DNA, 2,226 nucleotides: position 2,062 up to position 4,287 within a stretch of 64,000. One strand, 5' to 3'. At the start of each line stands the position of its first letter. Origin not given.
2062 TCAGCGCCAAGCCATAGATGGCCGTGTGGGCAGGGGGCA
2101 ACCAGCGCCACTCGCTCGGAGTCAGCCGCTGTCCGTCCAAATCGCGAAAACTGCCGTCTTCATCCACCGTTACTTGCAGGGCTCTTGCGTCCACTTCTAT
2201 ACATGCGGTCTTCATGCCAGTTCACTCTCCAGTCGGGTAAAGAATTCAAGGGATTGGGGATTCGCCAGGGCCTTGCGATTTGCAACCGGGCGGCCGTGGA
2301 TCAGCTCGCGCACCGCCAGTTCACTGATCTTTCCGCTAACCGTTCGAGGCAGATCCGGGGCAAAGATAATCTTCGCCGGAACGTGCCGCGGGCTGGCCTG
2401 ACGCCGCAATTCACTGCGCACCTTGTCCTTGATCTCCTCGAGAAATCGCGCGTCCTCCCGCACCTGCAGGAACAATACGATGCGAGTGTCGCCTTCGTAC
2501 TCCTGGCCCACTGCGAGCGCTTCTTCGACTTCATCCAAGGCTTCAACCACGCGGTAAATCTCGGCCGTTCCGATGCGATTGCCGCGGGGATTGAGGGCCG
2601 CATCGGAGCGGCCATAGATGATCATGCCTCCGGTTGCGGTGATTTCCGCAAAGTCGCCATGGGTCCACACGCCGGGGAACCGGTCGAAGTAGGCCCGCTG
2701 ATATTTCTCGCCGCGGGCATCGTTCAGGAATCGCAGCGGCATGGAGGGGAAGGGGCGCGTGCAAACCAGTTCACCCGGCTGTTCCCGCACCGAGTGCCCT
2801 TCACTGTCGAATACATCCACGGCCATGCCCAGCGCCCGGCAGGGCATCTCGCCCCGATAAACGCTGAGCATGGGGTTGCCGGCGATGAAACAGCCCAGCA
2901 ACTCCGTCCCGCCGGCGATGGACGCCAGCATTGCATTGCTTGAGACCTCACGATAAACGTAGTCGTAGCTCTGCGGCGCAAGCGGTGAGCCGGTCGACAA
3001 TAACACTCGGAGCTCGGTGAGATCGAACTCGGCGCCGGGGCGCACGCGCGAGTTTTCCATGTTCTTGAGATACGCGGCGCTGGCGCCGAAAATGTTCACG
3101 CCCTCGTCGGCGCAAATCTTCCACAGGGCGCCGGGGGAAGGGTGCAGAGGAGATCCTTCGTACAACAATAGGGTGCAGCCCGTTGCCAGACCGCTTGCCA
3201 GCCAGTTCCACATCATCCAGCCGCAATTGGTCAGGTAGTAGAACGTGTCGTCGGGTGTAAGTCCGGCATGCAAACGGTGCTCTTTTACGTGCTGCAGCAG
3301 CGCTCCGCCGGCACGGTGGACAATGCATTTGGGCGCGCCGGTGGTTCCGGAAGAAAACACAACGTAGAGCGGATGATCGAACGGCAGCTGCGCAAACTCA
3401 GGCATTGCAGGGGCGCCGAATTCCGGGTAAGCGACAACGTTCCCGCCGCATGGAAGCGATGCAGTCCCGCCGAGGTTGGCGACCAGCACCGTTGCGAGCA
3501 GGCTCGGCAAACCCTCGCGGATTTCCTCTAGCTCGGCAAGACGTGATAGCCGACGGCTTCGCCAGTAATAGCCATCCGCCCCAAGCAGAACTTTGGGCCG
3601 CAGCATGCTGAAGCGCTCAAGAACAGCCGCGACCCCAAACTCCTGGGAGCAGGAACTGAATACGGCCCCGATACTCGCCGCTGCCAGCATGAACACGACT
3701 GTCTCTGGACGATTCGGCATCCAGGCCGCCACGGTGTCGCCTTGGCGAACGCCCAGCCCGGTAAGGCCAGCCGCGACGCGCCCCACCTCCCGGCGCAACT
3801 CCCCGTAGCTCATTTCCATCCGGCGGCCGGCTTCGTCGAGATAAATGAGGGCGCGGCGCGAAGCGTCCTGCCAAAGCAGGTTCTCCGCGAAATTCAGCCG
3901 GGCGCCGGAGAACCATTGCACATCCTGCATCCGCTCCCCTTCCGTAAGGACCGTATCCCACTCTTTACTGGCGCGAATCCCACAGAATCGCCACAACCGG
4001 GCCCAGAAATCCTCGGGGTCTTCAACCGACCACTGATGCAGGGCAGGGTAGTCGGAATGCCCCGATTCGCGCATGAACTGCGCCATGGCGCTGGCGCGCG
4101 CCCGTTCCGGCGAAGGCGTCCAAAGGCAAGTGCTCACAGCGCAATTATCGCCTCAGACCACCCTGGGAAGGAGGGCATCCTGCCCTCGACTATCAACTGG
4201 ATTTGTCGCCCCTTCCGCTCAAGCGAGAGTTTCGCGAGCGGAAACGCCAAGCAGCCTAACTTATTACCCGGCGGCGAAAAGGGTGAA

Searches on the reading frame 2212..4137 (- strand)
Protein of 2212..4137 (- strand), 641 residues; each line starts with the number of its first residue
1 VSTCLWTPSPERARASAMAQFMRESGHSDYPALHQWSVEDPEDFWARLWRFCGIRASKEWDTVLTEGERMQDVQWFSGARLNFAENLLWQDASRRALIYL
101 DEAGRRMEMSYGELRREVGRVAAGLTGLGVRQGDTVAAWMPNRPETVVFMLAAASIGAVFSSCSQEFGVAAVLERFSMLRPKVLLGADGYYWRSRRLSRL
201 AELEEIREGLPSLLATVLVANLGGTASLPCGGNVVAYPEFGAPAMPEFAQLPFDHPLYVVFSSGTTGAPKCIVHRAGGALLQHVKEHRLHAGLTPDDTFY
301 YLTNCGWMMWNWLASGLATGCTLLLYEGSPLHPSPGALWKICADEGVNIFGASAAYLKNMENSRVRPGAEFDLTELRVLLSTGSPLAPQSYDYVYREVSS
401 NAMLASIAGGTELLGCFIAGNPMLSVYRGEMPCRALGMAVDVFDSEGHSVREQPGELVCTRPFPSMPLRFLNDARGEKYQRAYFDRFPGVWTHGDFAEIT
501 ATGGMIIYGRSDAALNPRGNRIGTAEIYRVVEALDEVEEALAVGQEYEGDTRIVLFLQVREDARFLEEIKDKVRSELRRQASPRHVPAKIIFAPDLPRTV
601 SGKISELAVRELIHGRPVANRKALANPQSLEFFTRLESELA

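Call 74: search_protein_families(library=pfam, proteins=[window:2212-4137:-], max_evalue=0.00001)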
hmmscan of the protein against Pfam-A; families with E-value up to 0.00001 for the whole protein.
window:2212-4137:- (641 aa): 3 families
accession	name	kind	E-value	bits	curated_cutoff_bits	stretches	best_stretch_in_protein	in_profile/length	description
PF00501.34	AMP-binding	-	3e-45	155.1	29.9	1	93-462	10-377/384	AMP-binding enzyme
PF16177.11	ACAS_N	-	1.6e-14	53.9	27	1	30-86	1-54/55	Acetyl-coenzyme A synthetase N-terminus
PF13193.12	AMP-binding_C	-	5.3e-07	30.9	24.5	1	530-603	5-76/76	AMP-binding enzyme C-terminal domain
